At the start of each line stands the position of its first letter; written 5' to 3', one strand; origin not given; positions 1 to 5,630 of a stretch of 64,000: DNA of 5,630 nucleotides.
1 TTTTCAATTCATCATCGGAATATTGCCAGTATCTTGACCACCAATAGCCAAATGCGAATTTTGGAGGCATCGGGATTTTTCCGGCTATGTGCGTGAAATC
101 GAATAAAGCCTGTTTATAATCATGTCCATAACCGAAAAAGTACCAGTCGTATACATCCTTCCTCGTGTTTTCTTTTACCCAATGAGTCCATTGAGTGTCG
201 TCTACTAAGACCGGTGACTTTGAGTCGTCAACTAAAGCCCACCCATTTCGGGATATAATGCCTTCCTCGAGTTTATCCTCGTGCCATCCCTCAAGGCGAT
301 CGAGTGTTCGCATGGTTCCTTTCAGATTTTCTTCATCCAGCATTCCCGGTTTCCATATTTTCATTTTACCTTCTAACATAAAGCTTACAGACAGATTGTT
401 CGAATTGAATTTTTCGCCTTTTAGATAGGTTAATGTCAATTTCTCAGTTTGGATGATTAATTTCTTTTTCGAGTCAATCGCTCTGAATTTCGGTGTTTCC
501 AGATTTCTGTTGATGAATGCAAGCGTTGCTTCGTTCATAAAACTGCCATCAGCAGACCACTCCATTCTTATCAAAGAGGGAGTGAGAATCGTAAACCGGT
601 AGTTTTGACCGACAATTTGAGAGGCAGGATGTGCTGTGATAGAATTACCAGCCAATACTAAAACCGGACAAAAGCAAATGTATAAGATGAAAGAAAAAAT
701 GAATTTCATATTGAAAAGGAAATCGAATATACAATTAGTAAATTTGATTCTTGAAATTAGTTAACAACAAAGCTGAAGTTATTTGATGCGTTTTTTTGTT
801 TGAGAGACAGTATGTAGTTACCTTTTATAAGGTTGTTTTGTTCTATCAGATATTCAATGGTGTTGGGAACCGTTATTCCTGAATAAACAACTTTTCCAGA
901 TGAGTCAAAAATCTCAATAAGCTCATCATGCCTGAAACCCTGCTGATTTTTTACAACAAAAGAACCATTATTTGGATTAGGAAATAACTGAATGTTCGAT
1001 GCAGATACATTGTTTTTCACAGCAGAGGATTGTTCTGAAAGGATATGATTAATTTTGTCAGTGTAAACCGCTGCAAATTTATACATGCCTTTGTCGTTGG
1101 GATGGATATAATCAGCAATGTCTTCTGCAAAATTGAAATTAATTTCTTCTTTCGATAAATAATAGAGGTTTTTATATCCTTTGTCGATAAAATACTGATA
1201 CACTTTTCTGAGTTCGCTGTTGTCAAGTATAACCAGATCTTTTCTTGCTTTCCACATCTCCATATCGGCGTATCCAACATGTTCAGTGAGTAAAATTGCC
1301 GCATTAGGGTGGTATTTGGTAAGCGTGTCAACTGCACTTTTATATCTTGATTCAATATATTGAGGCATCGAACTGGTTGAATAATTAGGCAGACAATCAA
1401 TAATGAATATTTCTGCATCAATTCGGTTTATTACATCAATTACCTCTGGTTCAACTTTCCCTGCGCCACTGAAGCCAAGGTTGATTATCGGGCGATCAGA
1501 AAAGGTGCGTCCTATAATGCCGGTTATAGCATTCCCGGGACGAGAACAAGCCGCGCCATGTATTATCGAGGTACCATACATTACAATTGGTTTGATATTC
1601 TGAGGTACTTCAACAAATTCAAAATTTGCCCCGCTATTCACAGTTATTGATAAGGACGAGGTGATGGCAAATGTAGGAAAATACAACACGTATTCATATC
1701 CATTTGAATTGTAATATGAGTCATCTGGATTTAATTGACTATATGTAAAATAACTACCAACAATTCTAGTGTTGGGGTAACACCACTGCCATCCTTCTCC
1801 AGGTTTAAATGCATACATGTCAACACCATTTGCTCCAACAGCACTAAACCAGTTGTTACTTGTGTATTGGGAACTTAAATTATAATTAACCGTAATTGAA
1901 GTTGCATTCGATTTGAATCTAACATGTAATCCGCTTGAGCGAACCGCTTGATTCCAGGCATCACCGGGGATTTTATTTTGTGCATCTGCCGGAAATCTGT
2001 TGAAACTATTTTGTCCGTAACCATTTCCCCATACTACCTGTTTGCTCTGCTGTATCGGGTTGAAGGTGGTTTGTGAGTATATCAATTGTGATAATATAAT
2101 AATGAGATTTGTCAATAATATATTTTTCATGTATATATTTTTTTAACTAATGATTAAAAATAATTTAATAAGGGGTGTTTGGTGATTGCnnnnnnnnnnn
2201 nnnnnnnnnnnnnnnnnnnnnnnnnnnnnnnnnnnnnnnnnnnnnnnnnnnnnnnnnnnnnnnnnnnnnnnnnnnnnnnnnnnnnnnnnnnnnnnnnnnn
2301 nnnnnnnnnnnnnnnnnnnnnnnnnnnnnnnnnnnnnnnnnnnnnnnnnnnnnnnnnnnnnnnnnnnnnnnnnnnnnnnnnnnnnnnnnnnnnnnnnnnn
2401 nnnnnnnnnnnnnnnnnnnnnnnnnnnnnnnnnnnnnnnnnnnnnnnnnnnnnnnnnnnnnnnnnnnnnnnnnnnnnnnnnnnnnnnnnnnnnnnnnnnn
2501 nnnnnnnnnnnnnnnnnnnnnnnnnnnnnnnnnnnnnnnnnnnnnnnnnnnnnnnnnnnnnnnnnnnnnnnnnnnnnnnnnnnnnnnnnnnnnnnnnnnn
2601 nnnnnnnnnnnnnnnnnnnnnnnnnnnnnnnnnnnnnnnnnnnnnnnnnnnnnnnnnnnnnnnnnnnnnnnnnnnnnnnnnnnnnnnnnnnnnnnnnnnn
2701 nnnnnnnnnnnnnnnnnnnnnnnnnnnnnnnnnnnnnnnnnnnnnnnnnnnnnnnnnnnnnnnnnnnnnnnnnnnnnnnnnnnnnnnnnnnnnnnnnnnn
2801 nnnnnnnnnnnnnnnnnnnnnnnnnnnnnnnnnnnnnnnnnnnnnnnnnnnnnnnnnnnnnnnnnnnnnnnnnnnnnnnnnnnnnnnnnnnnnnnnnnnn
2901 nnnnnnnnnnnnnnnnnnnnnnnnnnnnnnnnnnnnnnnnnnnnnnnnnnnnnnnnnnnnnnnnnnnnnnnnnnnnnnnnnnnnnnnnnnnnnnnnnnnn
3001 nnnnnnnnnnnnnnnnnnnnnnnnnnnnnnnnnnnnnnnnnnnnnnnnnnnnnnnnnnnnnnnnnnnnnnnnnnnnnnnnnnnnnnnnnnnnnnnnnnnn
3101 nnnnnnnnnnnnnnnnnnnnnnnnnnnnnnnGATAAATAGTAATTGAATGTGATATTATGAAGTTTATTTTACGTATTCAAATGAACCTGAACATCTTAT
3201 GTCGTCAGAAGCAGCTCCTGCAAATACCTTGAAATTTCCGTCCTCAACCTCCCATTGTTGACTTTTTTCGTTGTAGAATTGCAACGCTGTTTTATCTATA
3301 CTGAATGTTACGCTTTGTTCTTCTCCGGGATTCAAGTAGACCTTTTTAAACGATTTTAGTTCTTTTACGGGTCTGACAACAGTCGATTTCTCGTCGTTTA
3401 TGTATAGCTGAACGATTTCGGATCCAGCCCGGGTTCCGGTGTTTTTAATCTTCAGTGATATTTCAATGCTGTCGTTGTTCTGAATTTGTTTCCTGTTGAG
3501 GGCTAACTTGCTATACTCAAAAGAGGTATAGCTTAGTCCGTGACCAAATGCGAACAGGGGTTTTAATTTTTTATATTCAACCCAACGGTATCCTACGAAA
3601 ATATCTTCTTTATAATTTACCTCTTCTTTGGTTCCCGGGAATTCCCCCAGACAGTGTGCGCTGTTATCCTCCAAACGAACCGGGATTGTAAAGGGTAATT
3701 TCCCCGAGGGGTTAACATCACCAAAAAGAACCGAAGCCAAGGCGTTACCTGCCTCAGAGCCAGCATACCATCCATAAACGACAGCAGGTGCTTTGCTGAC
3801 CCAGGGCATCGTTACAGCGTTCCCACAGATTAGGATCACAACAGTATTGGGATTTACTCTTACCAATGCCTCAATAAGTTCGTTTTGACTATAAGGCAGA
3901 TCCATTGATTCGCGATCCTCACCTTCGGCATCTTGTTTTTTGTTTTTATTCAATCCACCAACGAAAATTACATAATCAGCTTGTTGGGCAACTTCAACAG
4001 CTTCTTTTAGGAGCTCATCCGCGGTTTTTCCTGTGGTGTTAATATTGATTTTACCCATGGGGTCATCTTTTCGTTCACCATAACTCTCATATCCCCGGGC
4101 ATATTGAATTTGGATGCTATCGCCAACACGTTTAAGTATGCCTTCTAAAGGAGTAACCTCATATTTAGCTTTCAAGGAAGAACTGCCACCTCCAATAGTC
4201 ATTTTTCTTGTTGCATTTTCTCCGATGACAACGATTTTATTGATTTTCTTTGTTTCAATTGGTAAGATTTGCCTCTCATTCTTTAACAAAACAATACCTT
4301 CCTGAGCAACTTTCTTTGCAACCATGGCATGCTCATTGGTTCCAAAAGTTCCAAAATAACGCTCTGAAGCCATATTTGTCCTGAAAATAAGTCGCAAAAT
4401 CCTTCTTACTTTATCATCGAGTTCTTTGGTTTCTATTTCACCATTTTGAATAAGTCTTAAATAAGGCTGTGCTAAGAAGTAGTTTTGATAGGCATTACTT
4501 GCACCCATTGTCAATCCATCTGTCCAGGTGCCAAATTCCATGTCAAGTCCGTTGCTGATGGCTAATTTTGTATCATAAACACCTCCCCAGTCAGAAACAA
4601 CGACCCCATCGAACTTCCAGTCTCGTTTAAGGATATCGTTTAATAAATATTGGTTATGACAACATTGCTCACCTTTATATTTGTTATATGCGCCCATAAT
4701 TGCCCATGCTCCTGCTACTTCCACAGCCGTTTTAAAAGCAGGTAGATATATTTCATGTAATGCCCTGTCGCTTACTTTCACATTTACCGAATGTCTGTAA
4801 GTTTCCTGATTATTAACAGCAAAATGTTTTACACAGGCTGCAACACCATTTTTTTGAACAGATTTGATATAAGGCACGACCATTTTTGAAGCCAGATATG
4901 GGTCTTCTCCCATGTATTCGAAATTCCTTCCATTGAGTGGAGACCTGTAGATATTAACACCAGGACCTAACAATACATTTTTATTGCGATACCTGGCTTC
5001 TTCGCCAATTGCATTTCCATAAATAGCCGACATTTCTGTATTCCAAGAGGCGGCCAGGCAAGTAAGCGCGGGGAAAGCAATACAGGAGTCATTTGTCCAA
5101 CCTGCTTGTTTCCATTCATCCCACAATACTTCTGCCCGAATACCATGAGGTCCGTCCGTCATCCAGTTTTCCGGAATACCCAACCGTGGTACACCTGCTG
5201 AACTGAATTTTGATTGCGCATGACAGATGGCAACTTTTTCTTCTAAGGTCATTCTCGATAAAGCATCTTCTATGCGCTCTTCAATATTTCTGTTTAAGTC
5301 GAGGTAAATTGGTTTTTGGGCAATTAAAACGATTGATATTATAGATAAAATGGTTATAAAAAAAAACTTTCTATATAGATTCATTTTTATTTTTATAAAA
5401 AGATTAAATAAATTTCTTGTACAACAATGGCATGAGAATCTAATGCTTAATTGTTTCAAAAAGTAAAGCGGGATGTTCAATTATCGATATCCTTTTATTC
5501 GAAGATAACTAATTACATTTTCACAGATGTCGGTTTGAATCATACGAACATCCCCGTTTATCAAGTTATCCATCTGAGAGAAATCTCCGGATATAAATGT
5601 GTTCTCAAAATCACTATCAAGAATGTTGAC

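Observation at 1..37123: Twin PULs that look built to degrade a glycosylated glycerol-phosphate polymer (candidate teichoic-acid utilisation locus)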

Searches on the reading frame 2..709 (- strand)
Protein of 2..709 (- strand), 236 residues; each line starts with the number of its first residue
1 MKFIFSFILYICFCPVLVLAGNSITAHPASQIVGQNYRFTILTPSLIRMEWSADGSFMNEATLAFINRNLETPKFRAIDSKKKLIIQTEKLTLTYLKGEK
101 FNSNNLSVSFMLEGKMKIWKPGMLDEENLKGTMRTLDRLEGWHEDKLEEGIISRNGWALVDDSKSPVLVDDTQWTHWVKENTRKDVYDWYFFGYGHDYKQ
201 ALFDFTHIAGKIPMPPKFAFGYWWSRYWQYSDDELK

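Call 25: search_protein_families(library=pfam, proteins=[window:2-709:-], max_evalue=5)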
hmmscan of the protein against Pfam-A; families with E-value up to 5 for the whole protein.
window:2-709:- (236 aa): 2 families
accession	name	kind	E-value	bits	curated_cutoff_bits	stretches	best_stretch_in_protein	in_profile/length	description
PF01055.32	Glyco_hydro_31_2nd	-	0.015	15.1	23.5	1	213-235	2-24/328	Glycosyl hydrolases family 31 TIM-barrel domain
PF02622.21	DUF179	-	0.046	14.1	27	1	102-177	77-149/157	AlgH-like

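Call 26: search_solved_structures(query=window:2-709:-, max_evalue=0.01)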
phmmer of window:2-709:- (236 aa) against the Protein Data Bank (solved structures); distinct sequences matched with E-value up to 0.01: 6.
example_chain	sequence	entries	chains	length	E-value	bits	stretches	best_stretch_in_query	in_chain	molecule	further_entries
7wj9_A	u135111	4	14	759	5e-32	114.7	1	36-233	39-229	Alpha-xylosidase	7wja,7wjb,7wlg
7wjc_A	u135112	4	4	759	5e-32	114.7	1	36-233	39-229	Alpha-xylosidase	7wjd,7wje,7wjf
7kmp_A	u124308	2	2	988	0.0006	22.7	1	185-235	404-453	Alpha-xylosidase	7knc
5jou_A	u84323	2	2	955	0.0016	21.3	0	170-231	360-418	Alpha-xylosidase BoGH31A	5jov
6jr8_A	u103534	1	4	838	0.0046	19.8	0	190-226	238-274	Candidate alpha-glycosidase Glycoside hydrolase family 31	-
6jr6_A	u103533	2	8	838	0.0046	19.8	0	190-226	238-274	Candidate alpha-glycosidase Glycoside hydrolase family 31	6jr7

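Call 28: search_protein_families(library=ncbifam, proteins=[window:2-709:-], max_evalue=0.01)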
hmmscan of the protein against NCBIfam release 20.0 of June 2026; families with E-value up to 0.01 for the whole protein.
window:2-709:- (236 aa): 2 families
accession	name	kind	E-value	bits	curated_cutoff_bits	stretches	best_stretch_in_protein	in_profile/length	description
NF040948.1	alpha_gluc_MalA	equivalog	0.0062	14.8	800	1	190-234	147-190/627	alpha-glucosidase MalA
NF007940.0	PRK10658.1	equivalog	0.009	14.5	606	0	190-228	238-276/771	alpha-xylosidase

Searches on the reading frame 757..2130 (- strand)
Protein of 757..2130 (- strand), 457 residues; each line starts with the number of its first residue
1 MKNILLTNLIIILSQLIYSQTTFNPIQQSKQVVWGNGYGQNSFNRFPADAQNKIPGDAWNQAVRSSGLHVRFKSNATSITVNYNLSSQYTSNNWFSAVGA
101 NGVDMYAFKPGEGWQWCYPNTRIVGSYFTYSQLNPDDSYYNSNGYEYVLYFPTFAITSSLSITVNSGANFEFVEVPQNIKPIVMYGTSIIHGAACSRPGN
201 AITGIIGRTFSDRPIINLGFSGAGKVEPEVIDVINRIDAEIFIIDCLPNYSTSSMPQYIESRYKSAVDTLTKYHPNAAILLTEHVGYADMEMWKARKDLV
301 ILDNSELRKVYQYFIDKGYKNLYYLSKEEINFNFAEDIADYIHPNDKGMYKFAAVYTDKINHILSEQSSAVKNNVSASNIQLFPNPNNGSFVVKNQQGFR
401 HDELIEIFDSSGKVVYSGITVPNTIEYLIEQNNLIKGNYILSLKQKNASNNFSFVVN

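Call 3: search_protein_families(library=pfam, proteins=[window:757-2130:-])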
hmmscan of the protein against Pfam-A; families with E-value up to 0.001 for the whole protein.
window:757-2130:- (457 aa): 4 families
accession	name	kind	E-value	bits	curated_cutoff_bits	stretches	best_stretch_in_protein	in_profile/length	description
PF14606.12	Lipase_GDSL_3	-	5.5e-49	167.3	27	1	180-360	2-177/178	GDSL-like Lipase/Acylhydrolase family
PF14607.12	GxDLY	-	9.2e-26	90.8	27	1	33-170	11-146/146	N-terminus of Esterase_SGNH_hydro-type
PF18962.6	Por_Secre_tail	-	4.9e-08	33.6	27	1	382-449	1-68/75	Secretion system C-terminal sorting domain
PF13472.12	Lipase_GDSL_2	-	0.00052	21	32.9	0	185-349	2-176/178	GDSL-like Lipase/Acylhydrolase family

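Call 9: search_protein_families(library=ncbifam, proteins=[window:757-2130:-], max_evalue=0.01)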
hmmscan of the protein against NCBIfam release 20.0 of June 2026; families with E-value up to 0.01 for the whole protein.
window:757-2130:- (457 aa): 2 families
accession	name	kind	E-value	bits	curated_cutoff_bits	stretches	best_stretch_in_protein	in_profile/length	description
NF038113.1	T9SSA_dep_M36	equivalog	6.5e-08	31.2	885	1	366-455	779-867/869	T9SS-dependent M36 family metallopeptidase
TIGR04183.1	Por_Secre_tail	domain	2.8e-07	30.4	23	1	382-456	1-71/72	T9SS type A sorting domain-containing protein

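Call 40: find_encoding_contigs(protein=window:757-2130:-, flank=10000, max_places=3)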
Protein window:757-2130:- (457 aa): 2 contigs read that carry it; 2 places shown.
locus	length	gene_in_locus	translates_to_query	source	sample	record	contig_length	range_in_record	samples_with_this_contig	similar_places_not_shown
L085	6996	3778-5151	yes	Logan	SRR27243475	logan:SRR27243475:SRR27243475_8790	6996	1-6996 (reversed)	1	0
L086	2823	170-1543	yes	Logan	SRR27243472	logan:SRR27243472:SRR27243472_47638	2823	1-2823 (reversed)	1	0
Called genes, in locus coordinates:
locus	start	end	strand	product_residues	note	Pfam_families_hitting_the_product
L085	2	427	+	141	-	?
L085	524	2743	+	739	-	PF00933:Glyco_hydro_3, PF01915:Glyco_hydro_3_C, PF14310:Fn3-like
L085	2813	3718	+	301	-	PF03009:GDPD, PF16387:DUF4996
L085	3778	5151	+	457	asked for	PF14607:GxDLY, PF14606:Lipase_GDSL_3, PF18962:Por_Secre_tail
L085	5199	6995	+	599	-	?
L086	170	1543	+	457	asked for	PF14607:GxDLY, PF14606:Lipase_GDSL_3, PF18962:Por_Secre_tail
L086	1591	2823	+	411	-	?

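Call 51: search_protein_families(library=pfam, proteins=[L085:5199-6995:+], max_evalue=0.01)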
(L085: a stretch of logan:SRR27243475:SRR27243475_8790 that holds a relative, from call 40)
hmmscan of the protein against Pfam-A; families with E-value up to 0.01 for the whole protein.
L085:5199-6995:+ (599 aa): 2 families
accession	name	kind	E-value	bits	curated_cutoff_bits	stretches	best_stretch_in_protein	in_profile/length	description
PF01055.32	Glyco_hydro_31_2nd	-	3.3e-59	201.3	23.5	1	213-530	2-327/328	Glycosyl hydrolases family 31 TIM-barrel domain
PF21365.3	Glyco_hydro_31_3rd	-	1.7e-12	48.1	24.4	1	539-599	1-56/87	Glycosyl hydrolase family 31 C-terminal domain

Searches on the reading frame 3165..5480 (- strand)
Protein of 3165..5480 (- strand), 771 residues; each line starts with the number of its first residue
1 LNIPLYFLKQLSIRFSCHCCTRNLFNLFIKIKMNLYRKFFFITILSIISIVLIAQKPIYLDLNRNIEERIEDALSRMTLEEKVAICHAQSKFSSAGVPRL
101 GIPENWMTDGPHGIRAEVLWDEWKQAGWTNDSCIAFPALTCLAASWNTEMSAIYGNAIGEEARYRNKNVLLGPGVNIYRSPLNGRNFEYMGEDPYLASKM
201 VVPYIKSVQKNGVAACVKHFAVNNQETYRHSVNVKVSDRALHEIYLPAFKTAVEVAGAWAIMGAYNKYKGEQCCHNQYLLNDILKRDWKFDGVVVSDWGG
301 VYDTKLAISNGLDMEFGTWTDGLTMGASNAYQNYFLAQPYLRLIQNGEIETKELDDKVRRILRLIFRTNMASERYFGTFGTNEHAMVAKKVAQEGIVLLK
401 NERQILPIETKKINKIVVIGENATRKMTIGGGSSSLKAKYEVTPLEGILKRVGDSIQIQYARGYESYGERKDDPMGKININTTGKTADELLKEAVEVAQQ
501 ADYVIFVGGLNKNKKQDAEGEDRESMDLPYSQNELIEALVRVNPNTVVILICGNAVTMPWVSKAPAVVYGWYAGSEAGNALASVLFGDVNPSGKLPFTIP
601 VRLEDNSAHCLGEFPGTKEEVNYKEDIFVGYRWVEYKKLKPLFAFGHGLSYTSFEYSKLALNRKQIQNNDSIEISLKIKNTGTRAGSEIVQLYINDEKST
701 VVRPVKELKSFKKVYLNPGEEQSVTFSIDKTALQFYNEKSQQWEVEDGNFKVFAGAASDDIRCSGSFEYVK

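Call 3: search_protein_families(library=pfam, proteins=[window:3165-5480:-])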
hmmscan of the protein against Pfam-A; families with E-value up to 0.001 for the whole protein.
window:3165-5480:- (771 aa): 3 families
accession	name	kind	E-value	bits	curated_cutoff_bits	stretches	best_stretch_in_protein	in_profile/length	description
PF01915.27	Glyco_hydro_3_C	-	6.1e-61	206.3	31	1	396-631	1-200/200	Glycosyl hydrolase family 3 C-terminal domain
PF00933.27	Glyco_hydro_3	-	8.8e-34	117.8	27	1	134-364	83-316/316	Glycosyl hydrolase family 3 N terminal domain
PF14310.12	Fn3-like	-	8.7e-26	90.3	25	1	688-758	1-71/71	Fibronectin type III-like domain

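Call 9: search_protein_families(library=ncbifam, proteins=[window:3165-5480:-], max_evalue=0.01)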
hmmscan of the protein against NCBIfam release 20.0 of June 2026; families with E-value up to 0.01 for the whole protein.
window:3165-5480:- (771 aa): 8 families
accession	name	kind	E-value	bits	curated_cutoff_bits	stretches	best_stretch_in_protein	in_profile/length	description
NF041610.1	alph_arabinopyran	equivalog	1.4e-164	549.2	1300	1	77-762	3-646/738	exo-alpha-(1->6)-L-arabinopyranosidase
NF052330.1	BetGlucosiCelf0468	equivalog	5.1e-133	445.1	1300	2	74-452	3-375/817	beta-d-glucosidase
NF041776.1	xylosidase_Xyl3A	equivalog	4e-117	392.3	1250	2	56-465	3-423/846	xylan 1,4-beta-xylosidase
NF011678.0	PRK15098.1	equivalog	5.9e-112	375.5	666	1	135-768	119-763/765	beta-glucosidase BglX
NF041579.1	betaxyl_Flavo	equivalog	3.4e-109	366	1350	1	38-759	3-704/716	beta-xylosidase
NF052329.1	XyloArabinsidase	equivalog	1.5e-89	301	1050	1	126-760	101-721/750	beta-xylosidase/alpha-l-arabinosidase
NF052331.1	Bet13-16Glucosase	equivalog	9.9e-77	258.7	1330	1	134-760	94-739/750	exo-beta-d-1,3/1,6-glucosidase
NF003740.0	PRK05337.1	equivalog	1.2e-05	24.6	207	1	192-297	140-250/340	beta-N-acetylhexosaminidase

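Call 48: search_solved_structures(query=window:3165-5480:-, max_evalue=1e-60)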
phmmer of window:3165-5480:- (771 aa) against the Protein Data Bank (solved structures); distinct sequences matched with E-value up to 1e-60: 33.
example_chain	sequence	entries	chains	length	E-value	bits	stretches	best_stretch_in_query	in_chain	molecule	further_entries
8va7_A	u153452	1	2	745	5.7e-272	907.7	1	58-765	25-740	Glycoside hydrolase family 3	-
7ms2_A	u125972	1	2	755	5.2e-167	560.6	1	71-763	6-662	Thermostable beta-glucosidase B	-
8j9f_A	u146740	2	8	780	1.3e-157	529.5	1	70-762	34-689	Beta-glucosidase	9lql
3abz_A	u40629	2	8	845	2.8e-140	472.3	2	70-463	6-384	Beta-glucosidase I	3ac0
5wab_A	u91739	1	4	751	3.7e-120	405.7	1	72-762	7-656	Putative beta-glucosidase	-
4i3g_A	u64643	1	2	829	4.9e-116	392.1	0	63-470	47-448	Beta-glucosidase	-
2x40_A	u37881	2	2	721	1.9e-112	380.2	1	94-768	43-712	BETA-GLUCOSIDASE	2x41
2x42_A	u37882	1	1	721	2.5e-111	376.5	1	94-768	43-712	BETA-GLUCOSIDASE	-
7pjj_A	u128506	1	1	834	4e-102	346.1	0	67-455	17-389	Beta-glucosidase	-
8idz_A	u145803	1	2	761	6e-97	329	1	95-761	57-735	Beta-glucosidase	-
7zb3_A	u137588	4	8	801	1.2e-86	294.9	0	491-770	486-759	Beta-xylosidase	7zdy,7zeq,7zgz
8c7f_A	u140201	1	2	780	1.2e-85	291.6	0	491-770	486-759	Xylosidase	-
5z87_A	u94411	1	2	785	8.6e-83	282.2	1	127-761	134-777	EmGH1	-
3u48_A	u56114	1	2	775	2e-82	281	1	135-763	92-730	JMB19063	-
6r5i_A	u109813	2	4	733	5.1e-82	279.6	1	135-759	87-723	Periplasmic beta-glucosidase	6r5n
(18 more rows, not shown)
